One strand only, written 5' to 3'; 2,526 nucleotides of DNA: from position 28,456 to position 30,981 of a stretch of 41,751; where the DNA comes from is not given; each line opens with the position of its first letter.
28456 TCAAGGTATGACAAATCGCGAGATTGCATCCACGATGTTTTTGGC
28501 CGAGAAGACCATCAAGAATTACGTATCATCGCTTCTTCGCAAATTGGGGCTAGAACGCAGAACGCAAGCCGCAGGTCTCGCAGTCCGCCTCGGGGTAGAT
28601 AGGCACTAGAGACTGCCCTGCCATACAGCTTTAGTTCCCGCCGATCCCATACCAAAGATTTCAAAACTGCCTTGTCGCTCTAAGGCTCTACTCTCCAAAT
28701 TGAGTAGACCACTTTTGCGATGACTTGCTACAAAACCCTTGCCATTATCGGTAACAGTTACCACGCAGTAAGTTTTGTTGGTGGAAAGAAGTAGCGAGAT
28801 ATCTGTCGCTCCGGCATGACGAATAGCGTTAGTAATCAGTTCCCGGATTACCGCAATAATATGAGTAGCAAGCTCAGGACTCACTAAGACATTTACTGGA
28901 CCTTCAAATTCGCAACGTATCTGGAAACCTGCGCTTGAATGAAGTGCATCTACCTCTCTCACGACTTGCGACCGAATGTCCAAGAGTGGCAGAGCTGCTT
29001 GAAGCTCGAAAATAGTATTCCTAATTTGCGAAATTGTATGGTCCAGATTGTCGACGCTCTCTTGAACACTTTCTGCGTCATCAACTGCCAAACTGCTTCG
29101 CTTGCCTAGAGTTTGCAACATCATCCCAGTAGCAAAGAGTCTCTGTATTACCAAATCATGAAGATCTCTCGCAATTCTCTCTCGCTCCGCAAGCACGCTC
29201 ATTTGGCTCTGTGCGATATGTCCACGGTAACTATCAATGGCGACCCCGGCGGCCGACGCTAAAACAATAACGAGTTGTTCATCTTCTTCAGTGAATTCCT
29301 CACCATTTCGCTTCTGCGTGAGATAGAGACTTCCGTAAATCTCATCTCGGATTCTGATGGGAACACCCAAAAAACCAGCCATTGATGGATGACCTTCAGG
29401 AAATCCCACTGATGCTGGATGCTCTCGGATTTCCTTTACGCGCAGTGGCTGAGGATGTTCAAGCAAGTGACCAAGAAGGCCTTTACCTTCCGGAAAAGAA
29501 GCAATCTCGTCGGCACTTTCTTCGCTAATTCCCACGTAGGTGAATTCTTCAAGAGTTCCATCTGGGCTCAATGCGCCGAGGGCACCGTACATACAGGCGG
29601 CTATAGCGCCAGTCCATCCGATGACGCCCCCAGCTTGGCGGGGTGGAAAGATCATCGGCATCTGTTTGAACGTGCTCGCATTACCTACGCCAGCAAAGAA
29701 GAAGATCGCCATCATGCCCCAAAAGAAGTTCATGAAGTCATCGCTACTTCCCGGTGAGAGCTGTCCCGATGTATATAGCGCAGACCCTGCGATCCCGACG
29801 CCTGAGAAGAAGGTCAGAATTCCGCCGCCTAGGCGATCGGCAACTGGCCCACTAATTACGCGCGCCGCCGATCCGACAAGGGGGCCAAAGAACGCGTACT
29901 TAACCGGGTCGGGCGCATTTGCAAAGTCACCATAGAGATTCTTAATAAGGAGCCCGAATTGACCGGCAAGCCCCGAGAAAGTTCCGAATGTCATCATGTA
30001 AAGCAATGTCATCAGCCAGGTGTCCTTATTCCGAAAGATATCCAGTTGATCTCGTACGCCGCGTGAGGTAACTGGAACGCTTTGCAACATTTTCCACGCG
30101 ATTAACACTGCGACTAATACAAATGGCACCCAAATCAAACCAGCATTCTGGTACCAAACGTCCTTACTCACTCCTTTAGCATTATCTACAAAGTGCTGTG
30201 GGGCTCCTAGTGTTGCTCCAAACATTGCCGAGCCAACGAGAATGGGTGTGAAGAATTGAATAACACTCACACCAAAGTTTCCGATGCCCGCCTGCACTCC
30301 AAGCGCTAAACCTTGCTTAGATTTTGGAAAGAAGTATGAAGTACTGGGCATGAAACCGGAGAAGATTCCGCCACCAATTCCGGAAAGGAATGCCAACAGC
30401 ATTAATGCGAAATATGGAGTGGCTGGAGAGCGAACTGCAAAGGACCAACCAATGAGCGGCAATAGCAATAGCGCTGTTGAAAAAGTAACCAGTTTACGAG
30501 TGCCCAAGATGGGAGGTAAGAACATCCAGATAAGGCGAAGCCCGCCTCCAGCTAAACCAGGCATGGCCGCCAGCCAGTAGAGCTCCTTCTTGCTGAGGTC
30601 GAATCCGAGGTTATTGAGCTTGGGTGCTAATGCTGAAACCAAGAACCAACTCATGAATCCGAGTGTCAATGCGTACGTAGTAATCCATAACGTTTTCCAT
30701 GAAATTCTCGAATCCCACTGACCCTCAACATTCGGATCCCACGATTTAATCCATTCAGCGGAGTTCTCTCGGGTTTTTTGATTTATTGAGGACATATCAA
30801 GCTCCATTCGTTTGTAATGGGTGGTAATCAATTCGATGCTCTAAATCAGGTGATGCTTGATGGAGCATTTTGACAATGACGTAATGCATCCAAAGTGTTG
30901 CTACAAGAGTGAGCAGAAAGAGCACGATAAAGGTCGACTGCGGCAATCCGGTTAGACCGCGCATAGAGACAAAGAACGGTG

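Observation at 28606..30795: Nitrate/nitrite porter fused in-frame to a DosS/DosT-like haem-GAF histidine kinase (candidate transporter-sensor chimera)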

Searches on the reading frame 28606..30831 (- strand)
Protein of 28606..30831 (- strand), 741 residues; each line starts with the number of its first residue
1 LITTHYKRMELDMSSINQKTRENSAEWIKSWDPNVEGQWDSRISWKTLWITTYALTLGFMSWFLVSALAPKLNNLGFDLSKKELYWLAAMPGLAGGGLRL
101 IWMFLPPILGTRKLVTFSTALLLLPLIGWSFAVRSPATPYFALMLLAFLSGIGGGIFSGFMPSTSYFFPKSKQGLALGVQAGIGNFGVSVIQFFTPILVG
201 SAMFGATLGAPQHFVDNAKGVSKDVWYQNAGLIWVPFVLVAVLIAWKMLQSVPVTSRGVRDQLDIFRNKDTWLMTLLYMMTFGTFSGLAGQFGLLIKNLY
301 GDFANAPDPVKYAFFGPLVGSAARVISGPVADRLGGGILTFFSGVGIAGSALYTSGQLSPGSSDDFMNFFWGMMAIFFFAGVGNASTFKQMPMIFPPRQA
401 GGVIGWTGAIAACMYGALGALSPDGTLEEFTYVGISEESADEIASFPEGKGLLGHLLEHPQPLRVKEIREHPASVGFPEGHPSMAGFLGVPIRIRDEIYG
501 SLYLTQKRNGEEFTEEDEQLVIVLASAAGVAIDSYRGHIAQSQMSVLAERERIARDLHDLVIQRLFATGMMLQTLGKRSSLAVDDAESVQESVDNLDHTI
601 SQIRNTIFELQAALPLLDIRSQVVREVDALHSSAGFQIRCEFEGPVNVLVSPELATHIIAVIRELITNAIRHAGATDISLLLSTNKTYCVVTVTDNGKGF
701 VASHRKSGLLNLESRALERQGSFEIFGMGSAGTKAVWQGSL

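Call 3: search_protein_families(library=pfam, proteins=[window:28606-30831:-], max_evalue=0.01)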
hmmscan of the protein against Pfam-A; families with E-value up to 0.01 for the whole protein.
window:28606-30831:- (741 aa): 7 families
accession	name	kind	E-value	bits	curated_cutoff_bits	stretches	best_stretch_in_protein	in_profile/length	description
PF07690.21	MFS_1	-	2.9e-15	56.5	33.4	1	56-419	6-346/347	Major Facilitator Superfamily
PF13185.12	GAF_2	-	4.5e-14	53.3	28.6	1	415-533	22-136/136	GAF domain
PF01590.32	GAF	-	1.1e-11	45.9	22.4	1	423-532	29-133/133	GAF domain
PF07730.19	HisKA_3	-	2.6e-11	44.3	24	1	549-611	1-64/68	Histidine kinase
PF02518.31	HATPase_c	-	8.4e-08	33.1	26.4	1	656-734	4-81/111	Histidine kinase-, DNA gyrase B-, and HSP90-like ATPase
PF13581.12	HATPase_c_2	-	0.00012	22.5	27.4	1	649-710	23-89/127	Histidine kinase-like ATPase domain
PF13492.12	GAF_3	-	0.0013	19.6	27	1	484-533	80-128/129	GAF domain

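Call 4: search_protein_families(library=ncbifam, proteins=[window:28606-30831:-], max_evalue=0.01)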
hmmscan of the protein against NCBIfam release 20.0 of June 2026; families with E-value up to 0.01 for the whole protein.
window:28606-30831:- (741 aa): 22 families
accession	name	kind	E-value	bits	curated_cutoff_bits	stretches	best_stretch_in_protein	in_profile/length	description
TIGR00886.1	2A0108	subfamily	1e-80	271.6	311.7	1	46-412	1-365/368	NarK family nitrate/nitrite MFS transporter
NF011608.0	PRK15034.1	subfamily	2e-70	238.1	836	1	19-395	4-374/462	nitrate/nitrite transporter NarU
NF007896.0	PRK10600.1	equivalog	2.5e-21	76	578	1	499-734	341-578/598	nitrate/nitrite two-component system sensor histidine kinase NarX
NF008184.0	PRK10935.1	equivalog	6.2e-18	64.7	553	1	490-734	309-552/565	nitrate/nitrite two-component system sensor histidine kinase NarQ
NF052443.1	SensHisKinMctS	equivalog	8.5e-18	63.9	700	1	548-725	249-433/457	two-component system sensor histidine kinase MctS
NF052531.1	Strep_LiaS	equivalog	2.3e-17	63.3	450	1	538-729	121-315/328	envelope stress sensor histidine kinase LiaS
NF047786.1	his_kin_MadS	equivalog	1.1e-16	60.9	500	1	540-703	221-383/434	MadS family sensor histidine kinase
NF047322.1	HK_morpho_MacS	equivalog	2.5e-07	30.2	300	1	520-701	148-320/367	MacS family sensor histidine kinase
NF008649.0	PRK11644.1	equivalog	2.8e-07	29.7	408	1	550-725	304-482/499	signal transduction histidine-protein kinase/phosphatase UhpB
NF040691.1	MtrAB_MtrB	equivalog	2.9e-06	26.6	450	1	616-702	348-432/507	MtrAB system histidine kinase MtrB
TIGR02966.1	phoR_proteo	equivalog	6.5e-06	25.4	334.2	1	593-704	168-277/333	phosphate regulon sensor histidine kinase PhoR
TIGR02916.1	PEP_his_kin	equivalog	4.3e-05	22.3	300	1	489-703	414-626/679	XrtA/PEP-CTERM system histidine kinase PrsK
NF033792.0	ActS_PrrB_HisK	equivalog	5.5e-05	22.2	350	1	581-702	236-355/423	ActS/PrrB/RegB family redox-sensitive histidine kinase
NF041832.1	near_NosP_CTERM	subfamily_domain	6.2e-05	22.2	400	1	562-707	24-170/370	NahK/ErcS family hybrid sensor histidine kinase/response regulator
NF052314.1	T9SS_HK_PorY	subfamily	0.00019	20.6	350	1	600-679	270-347/418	PorY family sensor histidine kinase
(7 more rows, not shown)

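Call 5: find_homologous_proteins(query=window:28606-30831:-, max_evalue=1e-10)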
Query window:28606-30831:- (741 aa): 5990 proteins with E <= 1e-10 among 8000 candidates; the best 120 are listed.
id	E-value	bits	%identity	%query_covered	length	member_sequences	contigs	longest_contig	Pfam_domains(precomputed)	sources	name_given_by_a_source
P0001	7.3e-263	893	99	55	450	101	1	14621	PF07690.22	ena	-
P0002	2.1e-226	772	83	55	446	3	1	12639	PF07690.22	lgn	-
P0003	2.2e-226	772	83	55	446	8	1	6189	PF07690.22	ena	-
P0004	3.6e-226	771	83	55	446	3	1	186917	PF07690.22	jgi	jgi:NNP family nitrate/nitrite transporter-like MFS transporter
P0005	2.4e-225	769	80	57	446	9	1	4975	PF07690.22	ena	-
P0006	2.4e-225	769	84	55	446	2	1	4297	PF07690.22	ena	-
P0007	2.4e-224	765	78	58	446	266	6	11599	PF07690.22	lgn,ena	-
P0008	2.6e-224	765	80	57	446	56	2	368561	PF07690.22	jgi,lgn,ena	-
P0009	1.7e-223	762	78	58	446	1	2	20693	PF07690.22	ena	-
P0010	1.8e-223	762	78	58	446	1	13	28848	PF07690.22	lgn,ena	-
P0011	4.6e-223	761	78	58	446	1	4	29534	PF07690.22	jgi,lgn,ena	-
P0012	1.5e-221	756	77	58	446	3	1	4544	PF07690.22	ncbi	-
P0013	1.9e-221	756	82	55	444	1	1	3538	PF07690.22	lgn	-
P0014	1.1e-217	743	80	54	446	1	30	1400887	PF07690.22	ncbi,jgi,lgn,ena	jgi:MFS transporter, NNP family, nitrate/nitrite transporter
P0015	1.3e-215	736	81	53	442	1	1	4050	PF07690.22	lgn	-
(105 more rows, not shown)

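Call 6: find_encoding_contigs(protein=P0001, flank=10000, max_places=6)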
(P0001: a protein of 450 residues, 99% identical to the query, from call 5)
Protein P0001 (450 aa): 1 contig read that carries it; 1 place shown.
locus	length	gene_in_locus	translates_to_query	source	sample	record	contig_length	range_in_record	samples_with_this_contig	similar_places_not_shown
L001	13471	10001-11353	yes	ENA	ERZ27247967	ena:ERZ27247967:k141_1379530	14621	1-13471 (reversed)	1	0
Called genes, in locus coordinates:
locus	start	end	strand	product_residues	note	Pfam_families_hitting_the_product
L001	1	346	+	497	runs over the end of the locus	?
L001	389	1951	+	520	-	PF01425:Amidase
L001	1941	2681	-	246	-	PF02665:Nitrate_red_gam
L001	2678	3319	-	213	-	PF02613:Nitrate_red_del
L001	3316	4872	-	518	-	PF12797:Fer4_2 (faint), PF12837:Fer4_6 (faint), PF13237:Fer4_10, PF13247:Fer4_11, PF12838:Fer4_7 (weak), PF14711:Nitr_red_bet_C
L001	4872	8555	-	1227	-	PF00384:Molybdopterin, PF28599:NarG_dom_V, PF01568:Molydop_binding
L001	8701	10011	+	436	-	PF07690:MFS_1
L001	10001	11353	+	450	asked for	PF07690:MFS_1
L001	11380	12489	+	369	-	PF01590:GAF, PF13185:GAF_2, PF07730:HisKA_3, PF02518:HATPase_c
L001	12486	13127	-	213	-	PF00072:Response_reg, PF00196:GerE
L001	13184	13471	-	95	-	?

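Call 11: list_cluster_members(proteins=[window:28606-30831:-, window:28606-30795:-, L001:11380-12489:+])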
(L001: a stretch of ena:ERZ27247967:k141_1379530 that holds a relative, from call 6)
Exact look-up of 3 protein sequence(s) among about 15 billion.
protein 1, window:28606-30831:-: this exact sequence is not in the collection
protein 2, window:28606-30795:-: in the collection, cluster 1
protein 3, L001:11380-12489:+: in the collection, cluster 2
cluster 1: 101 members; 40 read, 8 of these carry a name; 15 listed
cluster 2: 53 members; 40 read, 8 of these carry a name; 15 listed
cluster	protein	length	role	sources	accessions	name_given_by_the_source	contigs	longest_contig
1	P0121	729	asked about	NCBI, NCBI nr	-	-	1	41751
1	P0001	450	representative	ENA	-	-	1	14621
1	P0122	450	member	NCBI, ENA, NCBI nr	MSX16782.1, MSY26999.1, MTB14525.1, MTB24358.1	MAG: MFS transporter [Actinobacteria bacterium] | MFS transporter [Actinomycetota bacterium]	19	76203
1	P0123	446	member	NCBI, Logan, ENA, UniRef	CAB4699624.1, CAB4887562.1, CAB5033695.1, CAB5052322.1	unannotated protein [freshwater metagenome] | Unannotated protein n=1 Tax=freshwater metagenome TaxID=449393 RepID=A0A6J6PUX6_9ZZZZ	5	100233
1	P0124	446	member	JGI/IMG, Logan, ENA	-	NNP family nitrate/nitrite transporter-like MFS transporter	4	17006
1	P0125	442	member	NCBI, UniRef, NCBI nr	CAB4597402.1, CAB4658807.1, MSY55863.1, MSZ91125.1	unannotated protein [freshwater metagenome] | Unannotated protein n=1 Tax=freshwater metagenome TaxID=449393 RepID=A0A6J6L9X0_9ZZZZ | MFS transporter [Actinomycetota bacterium]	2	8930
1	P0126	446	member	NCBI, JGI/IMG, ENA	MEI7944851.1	MAG: MFS transporter [Actinomycetes bacterium]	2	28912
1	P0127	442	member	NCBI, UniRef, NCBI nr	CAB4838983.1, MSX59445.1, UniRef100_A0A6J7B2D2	MAG: MFS transporter [Actinobacteria bacterium] | Unannotated protein n=1 Tax=freshwater metagenome TaxID=449393 RepID=A0A6J7B2D2_9ZZZZ | MFS transporter [Actinomycetota bacterium]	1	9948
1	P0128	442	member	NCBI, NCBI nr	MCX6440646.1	MAG: MFS transporter [Actinobacteria bacterium] | MFS transporter [Actinomycetota bacterium]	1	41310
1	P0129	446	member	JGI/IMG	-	NNP family nitrate/nitrite transporter-like MFS transporter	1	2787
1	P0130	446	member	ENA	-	-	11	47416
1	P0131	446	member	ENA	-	-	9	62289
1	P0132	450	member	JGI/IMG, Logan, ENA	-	-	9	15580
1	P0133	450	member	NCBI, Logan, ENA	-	-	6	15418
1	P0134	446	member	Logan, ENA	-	-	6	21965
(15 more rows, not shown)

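Call 12: search_solved_structures(query=L001:11380-12489:+, max_evalue=0.001, show_alignments=3)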
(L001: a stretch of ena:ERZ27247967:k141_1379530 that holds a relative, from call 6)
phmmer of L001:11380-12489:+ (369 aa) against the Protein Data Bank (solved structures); distinct sequences matched with E-value up to 0.001: 16.
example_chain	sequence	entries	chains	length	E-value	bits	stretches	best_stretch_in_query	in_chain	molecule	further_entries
2vzw_A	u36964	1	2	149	9.1e-45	156.7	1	24-164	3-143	PROBABLE HISTIDINE KINASE RESPONSE REGULATOR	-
2y8h_A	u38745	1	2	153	1.4e-40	143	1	21-164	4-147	TWO COMPONENT SENSOR HISTIDINE KINASE DEVS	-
2y79_A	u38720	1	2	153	9.2e-40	140.3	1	21-164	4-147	REDOX SENSOR HISTIDINE KINASE RESPONSE REGULATOR DEVS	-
2w3d_A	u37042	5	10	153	1.8e-39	139.4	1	21-164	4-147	TWO COMPONENT SENSOR HISTIDINE KINASE DEVS (GAF FAMILY PROTEIN)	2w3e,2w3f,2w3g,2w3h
4ynr_A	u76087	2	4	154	2.2e-39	139.1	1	22-164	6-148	Redox sensor histidine kinase response regulator DevS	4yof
3zxo_A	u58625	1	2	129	2.7e-14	56.6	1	257-367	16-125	REDOX SENSOR HISTIDINE KINASE RESPONSE REGULATOR DEVS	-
8sbm_A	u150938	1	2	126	1.4e-13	54.2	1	257-367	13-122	GAF domain-containing protein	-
3zxq_A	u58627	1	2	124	1.2e-12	51.2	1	263-367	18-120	HYPOXIA SENSOR HISTIDINE KINASE RESPONSE REGULATOR DOST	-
4gt8_A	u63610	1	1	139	6.4e-09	38.9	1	281-363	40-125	Sensor protein vraS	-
3gig_A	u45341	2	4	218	3.2e-08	36.6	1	171-354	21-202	Sensor histidine kinase desK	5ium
7ssj_A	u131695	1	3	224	3.5e-08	36.5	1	171-354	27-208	Sensor histidine kinase DesK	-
3ehf_A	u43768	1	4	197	6.9e-08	35.5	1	175-354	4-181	Sensor kinase (YocF protein)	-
3gie_A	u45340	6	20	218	4.2e-07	32.9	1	171-354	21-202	Sensor histidine kinase desK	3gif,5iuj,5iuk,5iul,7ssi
3trc_A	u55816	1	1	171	9.6e-07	31.7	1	75-158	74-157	Phosphoenolpyruvate-protein phosphotransferase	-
3ehh_A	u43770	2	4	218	2.7e-06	30.2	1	171-354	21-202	Sensor kinase (YocF protein)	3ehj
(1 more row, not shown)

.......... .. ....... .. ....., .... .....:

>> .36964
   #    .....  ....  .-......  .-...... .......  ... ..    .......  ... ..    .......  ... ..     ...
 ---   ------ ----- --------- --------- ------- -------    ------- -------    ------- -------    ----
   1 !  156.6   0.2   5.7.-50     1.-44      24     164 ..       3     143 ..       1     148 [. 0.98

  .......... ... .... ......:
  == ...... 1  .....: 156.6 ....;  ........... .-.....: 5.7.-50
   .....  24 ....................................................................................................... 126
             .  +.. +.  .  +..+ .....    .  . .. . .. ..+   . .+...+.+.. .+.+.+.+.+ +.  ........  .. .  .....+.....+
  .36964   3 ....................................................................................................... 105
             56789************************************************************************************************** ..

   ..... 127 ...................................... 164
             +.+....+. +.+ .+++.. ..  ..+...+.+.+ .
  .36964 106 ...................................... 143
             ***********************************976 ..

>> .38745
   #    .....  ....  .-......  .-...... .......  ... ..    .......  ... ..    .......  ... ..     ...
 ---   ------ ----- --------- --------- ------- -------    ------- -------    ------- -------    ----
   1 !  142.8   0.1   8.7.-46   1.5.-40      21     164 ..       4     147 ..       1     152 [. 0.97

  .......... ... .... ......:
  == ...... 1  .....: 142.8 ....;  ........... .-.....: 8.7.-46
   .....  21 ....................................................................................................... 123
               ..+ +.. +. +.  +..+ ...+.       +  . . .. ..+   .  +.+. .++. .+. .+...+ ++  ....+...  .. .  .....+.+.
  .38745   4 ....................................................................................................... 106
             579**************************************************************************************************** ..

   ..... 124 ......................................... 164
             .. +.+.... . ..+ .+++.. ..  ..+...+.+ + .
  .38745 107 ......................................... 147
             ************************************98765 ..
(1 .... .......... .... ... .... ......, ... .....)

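Call 15: find_related_loci(query=L001:11380-12489:+, collection=metagenome_contigs, flank=4000)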
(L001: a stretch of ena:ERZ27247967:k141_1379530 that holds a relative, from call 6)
Query L001:11380-12489:+ (369 aa) in metagenome_contigs; peptide patterns used: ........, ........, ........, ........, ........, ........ (x = any residue, [..] = any of these).
272 stretches matched a pattern; 113 encode a relative of the query (tblastn E <= 1e-3); the best 80 are kept; 80 distinct loci.
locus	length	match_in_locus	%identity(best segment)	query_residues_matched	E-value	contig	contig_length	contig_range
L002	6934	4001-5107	100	1-369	0e+0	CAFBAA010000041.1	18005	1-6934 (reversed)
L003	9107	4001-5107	97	1-369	0e+0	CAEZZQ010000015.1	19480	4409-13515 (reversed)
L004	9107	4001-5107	97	1-369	0e+0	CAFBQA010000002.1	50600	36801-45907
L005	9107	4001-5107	97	1-369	0e+0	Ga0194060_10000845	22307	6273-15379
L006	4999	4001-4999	97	1-333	0e+0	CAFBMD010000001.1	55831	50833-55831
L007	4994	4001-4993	61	6-336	3e-130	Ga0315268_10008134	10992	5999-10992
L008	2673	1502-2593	42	1-366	1e-90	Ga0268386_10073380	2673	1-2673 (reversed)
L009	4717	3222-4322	42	1-369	5e-87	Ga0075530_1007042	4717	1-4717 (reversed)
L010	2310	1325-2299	43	1-328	1e-85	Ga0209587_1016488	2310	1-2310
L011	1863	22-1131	43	1-366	3e-85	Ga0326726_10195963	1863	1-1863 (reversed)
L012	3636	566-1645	42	5-366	1e-81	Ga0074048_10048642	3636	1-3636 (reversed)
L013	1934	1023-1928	46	5-308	3e-83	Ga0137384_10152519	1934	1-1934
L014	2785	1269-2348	42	5-366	5e-79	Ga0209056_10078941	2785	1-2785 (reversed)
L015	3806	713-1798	43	8-365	4e-72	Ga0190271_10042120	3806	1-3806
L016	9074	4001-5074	40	10-366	3e-71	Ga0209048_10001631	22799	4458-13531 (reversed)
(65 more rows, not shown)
